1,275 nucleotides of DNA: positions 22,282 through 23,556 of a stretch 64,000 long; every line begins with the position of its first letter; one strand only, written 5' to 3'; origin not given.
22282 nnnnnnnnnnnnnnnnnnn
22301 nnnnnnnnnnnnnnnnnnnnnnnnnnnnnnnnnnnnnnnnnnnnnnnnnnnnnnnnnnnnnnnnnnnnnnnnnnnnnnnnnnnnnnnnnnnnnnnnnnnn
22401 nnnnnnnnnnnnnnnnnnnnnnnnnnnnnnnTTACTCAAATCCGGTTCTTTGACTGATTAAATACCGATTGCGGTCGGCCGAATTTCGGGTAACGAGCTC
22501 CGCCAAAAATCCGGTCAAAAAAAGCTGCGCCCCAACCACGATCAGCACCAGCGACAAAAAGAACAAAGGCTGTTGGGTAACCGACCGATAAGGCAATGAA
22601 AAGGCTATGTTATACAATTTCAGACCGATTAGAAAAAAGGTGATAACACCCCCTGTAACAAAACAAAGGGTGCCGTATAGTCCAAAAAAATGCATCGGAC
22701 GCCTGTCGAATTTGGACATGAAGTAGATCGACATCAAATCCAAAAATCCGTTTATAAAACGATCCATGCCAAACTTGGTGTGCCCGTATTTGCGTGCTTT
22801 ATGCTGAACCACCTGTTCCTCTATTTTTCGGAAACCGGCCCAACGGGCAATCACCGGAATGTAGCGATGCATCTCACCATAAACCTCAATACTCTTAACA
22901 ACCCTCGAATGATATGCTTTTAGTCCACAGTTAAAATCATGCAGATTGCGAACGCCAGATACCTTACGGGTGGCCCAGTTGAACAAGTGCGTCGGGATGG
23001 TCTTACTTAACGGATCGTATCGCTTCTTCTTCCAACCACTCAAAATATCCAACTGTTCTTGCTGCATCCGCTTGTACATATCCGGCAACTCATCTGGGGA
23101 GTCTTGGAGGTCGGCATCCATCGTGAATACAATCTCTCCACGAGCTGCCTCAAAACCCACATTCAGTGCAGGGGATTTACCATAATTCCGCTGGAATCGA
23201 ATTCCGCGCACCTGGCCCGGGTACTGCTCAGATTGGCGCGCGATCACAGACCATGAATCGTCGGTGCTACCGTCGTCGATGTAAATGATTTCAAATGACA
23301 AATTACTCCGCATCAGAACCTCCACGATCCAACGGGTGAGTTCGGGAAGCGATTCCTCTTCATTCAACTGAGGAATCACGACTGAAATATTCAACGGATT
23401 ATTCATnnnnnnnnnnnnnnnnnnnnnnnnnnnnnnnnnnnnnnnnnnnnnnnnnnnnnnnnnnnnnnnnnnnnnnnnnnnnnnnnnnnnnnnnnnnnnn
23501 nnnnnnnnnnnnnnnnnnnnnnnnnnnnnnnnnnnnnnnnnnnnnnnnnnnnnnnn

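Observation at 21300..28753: A 7.4 kb minus-strand operon that looks like a lipid-linked glycosylation module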

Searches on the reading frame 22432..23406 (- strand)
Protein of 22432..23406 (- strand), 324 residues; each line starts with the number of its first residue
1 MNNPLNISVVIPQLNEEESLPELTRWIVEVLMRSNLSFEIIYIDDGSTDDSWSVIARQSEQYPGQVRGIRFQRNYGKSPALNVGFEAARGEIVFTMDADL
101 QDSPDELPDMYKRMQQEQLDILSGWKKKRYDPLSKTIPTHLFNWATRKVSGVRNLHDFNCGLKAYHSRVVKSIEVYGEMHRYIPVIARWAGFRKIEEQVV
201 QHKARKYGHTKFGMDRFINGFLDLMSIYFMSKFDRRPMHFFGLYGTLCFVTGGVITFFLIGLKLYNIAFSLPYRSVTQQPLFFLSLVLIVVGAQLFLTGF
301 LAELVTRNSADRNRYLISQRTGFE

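Call 5: search_protein_families(library=pfam, proteins=[window:22432-23406:-], max_evalue=0.01)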
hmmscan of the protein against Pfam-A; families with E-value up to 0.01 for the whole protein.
window:22432-23406:- (324 aa): 3 families
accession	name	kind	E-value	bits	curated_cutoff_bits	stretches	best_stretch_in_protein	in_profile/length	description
PF00535.33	Glycos_transf_2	-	5.2e-30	105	23.3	1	8-170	1-164/168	Glycosyl transferase family 2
PF10111.15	Glyco_tranf_2_2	-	9e-09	35.6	27.3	1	8-117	1-109/276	Glycosyltransferase like family 2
PF13641.12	Glyco_tranf_2_3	-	2.7e-08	34.6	27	1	7-126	3-123/230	Glycosyltransferase like family 2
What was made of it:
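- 22432..23406 (-): G6: polyprenyl-phosphate glycosyltransferase of the ArnC/GtrB/DPM1 type (GT2), 324 aa, with C-terminal membrane helices. Pfam Glycos_transf_2 E 5e-30 (call 5).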

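Call 6: search_protein_families(library=ncbifam, proteins=[window:22432-23406:-], max_evalue=0.01)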
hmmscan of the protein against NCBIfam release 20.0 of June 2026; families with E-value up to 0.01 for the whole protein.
window:22432-23406:- (324 aa): 20 families
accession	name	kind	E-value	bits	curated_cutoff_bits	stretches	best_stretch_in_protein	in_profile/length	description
NF007986.1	PRK10714.1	equivalog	1.6e-47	162.1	529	1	6-318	7-309/316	undecaprenyl-phosphate 4-deoxy-4-formamido-L-arabinose transferase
NF047588.1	GlcsyltransPgfSStrep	equivalog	7.1e-33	114.1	500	1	6-307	2-289/308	glycosyltransferase PgfS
TIGR04182.1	glyco_TIGR04182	equivalog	7.1e-16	58.4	325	1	7-311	2-288/293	S-layer glycoprotein N-glycosyltransferase AglJ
NF007482.0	PRK10073.1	equivalog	1.8e-15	56.8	423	1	2-139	3-138/334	glycosyltransferase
TIGR03937.1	PgaC_IcaA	equivalog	1.8e-13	50.2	422.3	1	6-100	46-136/407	poly-beta-1,6-N-acetyl-D-glucosamine synthase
NF041875.1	EPS_EpsD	equivalog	2e-12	47.2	370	1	7-120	1-110/325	exopolysaccharide biosynthesis glycosyltransferase EpsD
TIGR03965.1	mycofact_glyco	equivalog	1.2e-11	44.2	280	1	5-116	74-181/467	mycofactocin biosynthesis glycosyltransferase MftF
NF010496.0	PRK13915.1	equivalog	9.7e-11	41.3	262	1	5-104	31-131/307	glucosyl-3-phosphoglycerate synthase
TIGR04283.1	glyco_like_mftF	equivalog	3e-09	36.8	182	1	7-112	1-95/221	TIGR04283 family arsenosugar biosynthesis glycosyltransferase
NF047683.1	TeichurnBiosyTuaG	equivalog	6.2e-09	35.9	400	1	6-118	7-115/252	teichuronic acid biosynthesis protein TuaG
NF058614.1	PPMAGASynPpgS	equivalog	7e-09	35.4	370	1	9-175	4-167/226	polyprenyl-phospho-N-acetylgalactosaminyl synthase PpgS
NF038302.1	EPS_HpsE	equivalog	4.6e-08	32.4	300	1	6-107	2-104/307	hormogonium polysaccharide biosynthesis glycosyltransferase HpsE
TIGR03111.1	glyc2_xrt_Gpos1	hypoth_equivalog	7.3e-08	31.6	363.95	1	6-124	50-167/439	TIGR03111 family XrtG-associated glycosyltransferase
NF053739.1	GlytfEpsEBac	equivalog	4.6e-07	29.1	450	1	7-99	3-92/265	glycosyltransferase EpsE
NF041391.1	DPhHxTase_Halo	equivalog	6.8e-06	25.2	375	1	39-175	26-155/213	dolichyl-phosphate hexose transferase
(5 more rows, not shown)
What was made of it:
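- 22432..23406 (-): NCBIfam ArnC model E 1.6e-47, below its cut-off (call 6).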

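Call 7: find_homologous_proteins(query=window:22432-23406:-, max_evalue=1e-30)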
Query window:22432-23406:- (324 aa): 8000 proteins with E <= 1e-30 among 8000 candidates; the best 120 are listed.
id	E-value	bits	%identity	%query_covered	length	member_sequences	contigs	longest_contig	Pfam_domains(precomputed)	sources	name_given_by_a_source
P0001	8.3e-201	684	92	100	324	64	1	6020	PF10111.15,PF13641.13,PF00535.33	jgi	-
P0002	8.5e-201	684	92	100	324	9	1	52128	PF10111.15,PF13641.13,PF00535.33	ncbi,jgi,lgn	ncbi:MAG: glycosyltransferase family 2 protein [Bacteroidia bacterium]|jgi:glycosyltransferase invol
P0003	6.5e-192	655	87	100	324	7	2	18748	PF10111.15,PF13641.13,PF00535.33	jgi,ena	-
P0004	2.2e-174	597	100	80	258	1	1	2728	PF10111.15,PF13641.13,PF00535.33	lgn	-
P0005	1.3e-158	545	73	98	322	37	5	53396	PF10111.15,PF13641.13,PF00535.33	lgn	-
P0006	6.5e-158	543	73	99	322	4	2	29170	PF10111.15,PF00535.33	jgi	jgi:glycosyltransferase involved in cell wall biosynthesis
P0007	1.2e-157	542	71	98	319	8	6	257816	PF10111.15,PF13641.13,PF00535.33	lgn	-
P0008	2.7e-157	541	73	99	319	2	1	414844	PF10111.15,PF00535.33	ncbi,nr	ncbi:MAG: glycosyltransferase family 2 protein [Sphingobacteriaceae bacterium]|nr:glycosyltransferas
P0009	4.8e-157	540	71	98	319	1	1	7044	PF10111.15,PF00535.33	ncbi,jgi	jgi:glycosyltransferase involved in cell wall biosynthesis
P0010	2.9e-156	538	71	98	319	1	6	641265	PF10111.15,PF00535.33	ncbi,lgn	-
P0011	1.6e-155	535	72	99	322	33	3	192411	PF10111.15,PF00535.33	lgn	-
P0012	3.3e-155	534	72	99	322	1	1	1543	PF10111.15,PF00535.33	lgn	-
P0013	1.0e-154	533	71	98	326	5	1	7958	PF10111.15,PF00535.33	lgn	-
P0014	3.6e-154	531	70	98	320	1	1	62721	PF10111.15,PF00535.33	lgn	-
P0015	7.4e-154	530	69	99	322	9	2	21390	PF10111.15,PF00535.33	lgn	-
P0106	7.2e-142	490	66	98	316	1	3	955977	PF10111.15,PF13641.13,PF00535.33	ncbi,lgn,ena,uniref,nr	ncbi:glycosyltransferase family 2 protein [Pedobacter sp. Leaf194]|uniref:glycosyltransferase family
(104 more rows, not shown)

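Call 9: find_encoding_contigs(protein=P0106, flank=10000, max_places=2)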
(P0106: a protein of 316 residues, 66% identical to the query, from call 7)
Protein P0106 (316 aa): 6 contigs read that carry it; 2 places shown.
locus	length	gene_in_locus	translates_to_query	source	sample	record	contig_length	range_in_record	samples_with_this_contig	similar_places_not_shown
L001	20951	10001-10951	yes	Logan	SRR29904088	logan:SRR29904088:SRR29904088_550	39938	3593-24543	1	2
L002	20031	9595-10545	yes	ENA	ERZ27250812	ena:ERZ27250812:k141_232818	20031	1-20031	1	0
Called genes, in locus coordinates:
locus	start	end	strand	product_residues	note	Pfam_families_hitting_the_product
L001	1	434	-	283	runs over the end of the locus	PF01634:HisG, PF08029:HisG_C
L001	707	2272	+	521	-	PF20142:Scaffold, PF03734:YkuD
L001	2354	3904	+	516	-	PF20142:Scaffold, PF03734:YkuD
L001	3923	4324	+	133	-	-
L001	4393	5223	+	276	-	PF00578:AhpC-TSA, PF08534:Redoxin, PF13905:Thioredoxin_8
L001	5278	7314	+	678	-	PF07584:BatA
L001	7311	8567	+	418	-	PF12890:DHOase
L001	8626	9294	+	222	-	-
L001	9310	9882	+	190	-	PF13858:DUF4199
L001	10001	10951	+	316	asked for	PF00535:Glycos_transf_2, PF10111:Glyco_tranf_2_2, PF13641:Glyco_tranf_2_3 (weak)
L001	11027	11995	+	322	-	PF00535:Glycos_transf_2, PF10111:Glyco_tranf_2_2, PF13506:Glyco_transf_21, PF13641:Glyco_tranf_2_3, PF13632:Glyco_trans_2_3 (weak)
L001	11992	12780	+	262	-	-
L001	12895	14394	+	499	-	PF03321:GH3, PF23571:GH3_M, PF23572:GH3_C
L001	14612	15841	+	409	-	PF02670:DXP_reductoisom, PF08436:DXP_redisom_C, PF13288:DXPR_C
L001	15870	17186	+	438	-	PF02163:Peptidase_M50, PF00595:PDZ (faint), PF21558:Pept_S41_N_bact (faint), PF14685:PDZ_Tricorn (faint), PF17820:PDZ_6 (faint), PF13180:PDZ_2 (weak)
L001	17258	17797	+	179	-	PF00226:DnaJ (weak), PF07743:HSCB_C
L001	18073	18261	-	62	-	-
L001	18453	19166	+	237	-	PF13030:DUF3891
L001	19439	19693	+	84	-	-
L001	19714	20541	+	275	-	PF00753:Lactamase_B, PF12706:Lactamase_B_2 (weak)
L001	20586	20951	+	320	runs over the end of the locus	PF00296:Bac_luciferase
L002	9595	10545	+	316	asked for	PF00535:Glycos_transf_2, PF10111:Glyco_tranf_2_2, PF13641:Glyco_tranf_2_3 (weak)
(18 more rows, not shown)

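Call 10: find_encoding_contigs(protein=P0002, flank=10000, max_places=2)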
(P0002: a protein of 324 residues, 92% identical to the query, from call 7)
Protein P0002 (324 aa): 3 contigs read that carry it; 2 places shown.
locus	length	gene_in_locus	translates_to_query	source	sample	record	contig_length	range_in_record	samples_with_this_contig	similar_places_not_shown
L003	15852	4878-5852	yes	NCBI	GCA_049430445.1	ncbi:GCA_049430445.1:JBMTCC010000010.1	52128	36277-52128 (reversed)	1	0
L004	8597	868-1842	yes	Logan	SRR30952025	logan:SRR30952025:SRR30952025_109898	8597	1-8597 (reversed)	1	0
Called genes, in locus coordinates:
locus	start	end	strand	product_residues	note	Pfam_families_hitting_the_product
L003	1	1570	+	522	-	?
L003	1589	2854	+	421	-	PF01979:Amidohydro_1 (weak), PF12890:DHOase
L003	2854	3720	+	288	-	-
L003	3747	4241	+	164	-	PF13858:DUF4199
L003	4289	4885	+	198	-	PF13858:DUF4199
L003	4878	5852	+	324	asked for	PF00535:Glycos_transf_2, PF10111:Glyco_tranf_2_2, PF13641:Glyco_tranf_2_3 (weak)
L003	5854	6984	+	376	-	PF13439:Glyco_transf_4 (faint), PF13579:Glyco_trans_4_4 (weak), PF00534:Glycos_transf_1, PF13692:Glyco_trans_1_4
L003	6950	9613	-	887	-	PF00133:tRNA-synt_1, PF09334:tRNA-synt_1g (weak), PF13603:tRNA-synt_1_2, PF09334:tRNA-synt_1g (weak), PF08264:Anticodon_1, PF10458:Val_tRNA-synt_C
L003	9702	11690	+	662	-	PF07719:TPR_2 (faint), PF13432:TPR_16 (faint), PF14559:TPR_19 (faint)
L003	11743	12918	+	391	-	PF02618:YceG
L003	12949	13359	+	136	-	PF13279:4HBT_2, PF03061:4HBT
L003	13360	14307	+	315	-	PF03631:Virul_fac_BrkB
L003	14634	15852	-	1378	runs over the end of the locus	PF00404:Dockerin_1 (weak), PF18962:Por_Secre_tail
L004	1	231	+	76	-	?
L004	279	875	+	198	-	PF13858:DUF4199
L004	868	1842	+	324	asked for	PF00535:Glycos_transf_2, PF10111:Glyco_tranf_2_2, PF13641:Glyco_tranf_2_3 (weak)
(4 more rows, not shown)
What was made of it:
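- Checked: If G7 starts at the in-frame GTG at 22430, as called in the close MAG L003 (call 10), there is instead a 1-nt gap.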

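Call 13: find_related_loci(query=A1, collection=genome_contigs, flank=10000)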
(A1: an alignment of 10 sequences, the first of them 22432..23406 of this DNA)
Query A1 (324 aa) in genome_contigs; peptide patterns used: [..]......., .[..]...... (x = any residue, [..] = any of these).
600 stretches matched a pattern (row limit reached: there are more); 600 encode a relative of the query (tblastn E <= 1e-3); the best 80 are kept; 80 distinct loci.
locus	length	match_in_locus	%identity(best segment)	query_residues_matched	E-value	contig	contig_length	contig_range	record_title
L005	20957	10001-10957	73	5-324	4e-163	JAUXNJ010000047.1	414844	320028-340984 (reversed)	MAG: Sphingobacteriaceae bacterium isolate C1_concoct.bin.73 C1_k141_230807, whole genome shotgun sequence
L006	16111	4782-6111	66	5-319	8e-147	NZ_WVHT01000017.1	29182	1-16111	Hufsiella arboris strain HMF7647 17, whole genome shotgun sequence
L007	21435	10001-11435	64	5-319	2e-144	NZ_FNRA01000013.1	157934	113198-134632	Pedobacter hartonius strain DSM 19033, whole genome shotgun sequence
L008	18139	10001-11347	63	5-319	1e-143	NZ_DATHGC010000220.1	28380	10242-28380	MAG: Pedobacter sp. isolate SMAG_U12463 k141_338652, whole genome shotgun sequence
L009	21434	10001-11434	67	5-319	1e-143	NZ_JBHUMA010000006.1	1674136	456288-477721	Sphingobacterium corticis strain KCTC 42248 soapdenovo_K_105_6, whole genome shotgun sequence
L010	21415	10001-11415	65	5-319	3e-143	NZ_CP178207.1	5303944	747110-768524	Pedobacter sp. KLB.chiD chromosome, complete genome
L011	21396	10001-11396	64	5-320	4e-143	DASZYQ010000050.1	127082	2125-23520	MAG TPA_asm: Mucilaginibacter sp. isolate SMAG_U6214 k141_1017041, whole genome shotgun sequence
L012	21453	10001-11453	66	5-324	1e-142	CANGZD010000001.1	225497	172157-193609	MAG: Sphingobacteriaceae bacterium isolate RE-18aug17-58 genome assembly, contig: RE-18aug17-C47, whole genome shotgun s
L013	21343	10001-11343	65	5-319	7e-143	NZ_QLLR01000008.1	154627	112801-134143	Pedobacter cryoconitis strain DSM 14825 LY11DRAFT_scaffold00008.8, whole genome shotgun sequence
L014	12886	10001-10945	62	5-320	3e-141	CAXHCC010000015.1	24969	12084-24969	MAG TPA_asm: uncultured bacterium isolate SRR12479997_concoct_11 genome assembly, contig: ERZ4874515.24, whole genome sh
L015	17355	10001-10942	64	5-319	9e-140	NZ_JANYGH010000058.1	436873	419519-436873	MAG: Mucilaginibacter sp. isolate 341R_metabinner_11 341R_k141_351481, whole genome shotgun sequence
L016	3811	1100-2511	63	4-319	3e-143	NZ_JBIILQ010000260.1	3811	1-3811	MAG: Daejeonella sp. isolate ME2002-05-07pf_3300042892_group1_bin67 Rohwer_bin1073_scaffold_27882_c1, whole genome shotg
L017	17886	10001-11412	64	5-319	4e-139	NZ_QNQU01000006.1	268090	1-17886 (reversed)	Pedobacter miscanthi strain RS10 Scaffold6, whole genome shotgun sequence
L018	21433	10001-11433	63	5-319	1e-137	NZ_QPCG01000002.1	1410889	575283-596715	Mucilaginibacter endophyticus strain RS1 Scaffold2, whole genome shotgun sequence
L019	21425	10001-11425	62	5-319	5e-137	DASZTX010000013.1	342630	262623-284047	MAG TPA_asm: Mucilaginibacter sp. isolate SMAG_U6088 k141_70734, whole genome shotgun sequence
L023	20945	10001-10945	62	5-320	2e-135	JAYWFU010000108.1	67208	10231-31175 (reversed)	MAG: Bacteroidia bacterium isolate GLR18_GL16_UP_2_concoct_108 GLR18_GL16_UP_2_concoct_108_107, whole genome shotgun seq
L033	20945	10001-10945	61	4-323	1e-133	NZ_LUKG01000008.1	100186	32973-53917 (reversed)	MAG: Flavihumibacter sp. CACIAM 22H1 scaffold00040, whole genome shotgun sequence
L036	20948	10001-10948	61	1-320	7e-133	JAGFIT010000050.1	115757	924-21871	MAG: Vicingus serpentipes isolate mag.4 k127_328815, whole genome shotgun sequence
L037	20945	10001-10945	60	5-319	5e-133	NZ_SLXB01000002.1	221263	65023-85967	Bacteroides heparinolyticus strain DSM 23917 Ga0310509_102, whole genome shotgun sequence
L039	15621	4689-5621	61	5-322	3e-132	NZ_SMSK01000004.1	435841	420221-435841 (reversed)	Segetibacter sp. 3557_3 NODE_4_length_435841_cov_46.556525, whole genome shotgun sequence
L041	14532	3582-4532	62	5-322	8e-132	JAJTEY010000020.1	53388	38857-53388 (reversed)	MAG: Bacteroidetes bacterium isolate 49618_E68 Sample_49618_scaffold_1991, whole genome shotgun sequence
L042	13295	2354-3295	59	2-322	4e-132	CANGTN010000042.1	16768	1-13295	MAG: Chitinophagaceae bacterium isolate RE-15aug16-144 genome assembly, contig: RE-15aug16-C4562, whole genome shotgun s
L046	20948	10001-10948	60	5-321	4e-131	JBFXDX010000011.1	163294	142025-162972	MAG: Bacteroidales bacterium isolate CA_2019_TPIn_102 NODE_340_length_163294_cov_9.422628_TPIn, whole genome shotgun seq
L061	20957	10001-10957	59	3-324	2e-129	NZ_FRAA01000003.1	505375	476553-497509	Reichenbachiella agariperforans strain DSM 26134, whole genome shotgun sequence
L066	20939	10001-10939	61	5-323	3e-129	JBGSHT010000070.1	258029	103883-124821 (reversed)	MAG: Chitinophagaceae bacterium isolate JTS-AC111 k141_1392987, whole genome shotgun sequence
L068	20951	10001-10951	58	2-320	4e-129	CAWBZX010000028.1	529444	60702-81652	MAG: uncultured Saprospiraceae bacterium isolate MFD03551.bin.1.147 genome assembly, contig: contig_62477, whole genome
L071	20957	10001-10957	58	1-321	6e-129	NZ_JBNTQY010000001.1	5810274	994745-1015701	Emticicia sp. SJ17W-69 contig1, whole genome shotgun sequence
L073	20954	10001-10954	58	3-322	2e-128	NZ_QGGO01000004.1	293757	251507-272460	Arcicella aurantiaca strain DSM 22214 LV89DRAFT_scaffold00004.4, whole genome shotgun sequence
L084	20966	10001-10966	58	1-324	3e-127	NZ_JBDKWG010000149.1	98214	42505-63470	Reichenbachiella sp. MALMAid0571 k141_159, whole genome shotgun sequence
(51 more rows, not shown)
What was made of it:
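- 22432..23406 (-): 56-73% identical orthologues across the phylum (calls 7, 13).
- GT2 orthologues at 56-73% identity in Sphingobacteriales, Cytophagales, Chitinophagales, Saprospirales, Flavobacteriales and Bacteroidales (calls 7, 13).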
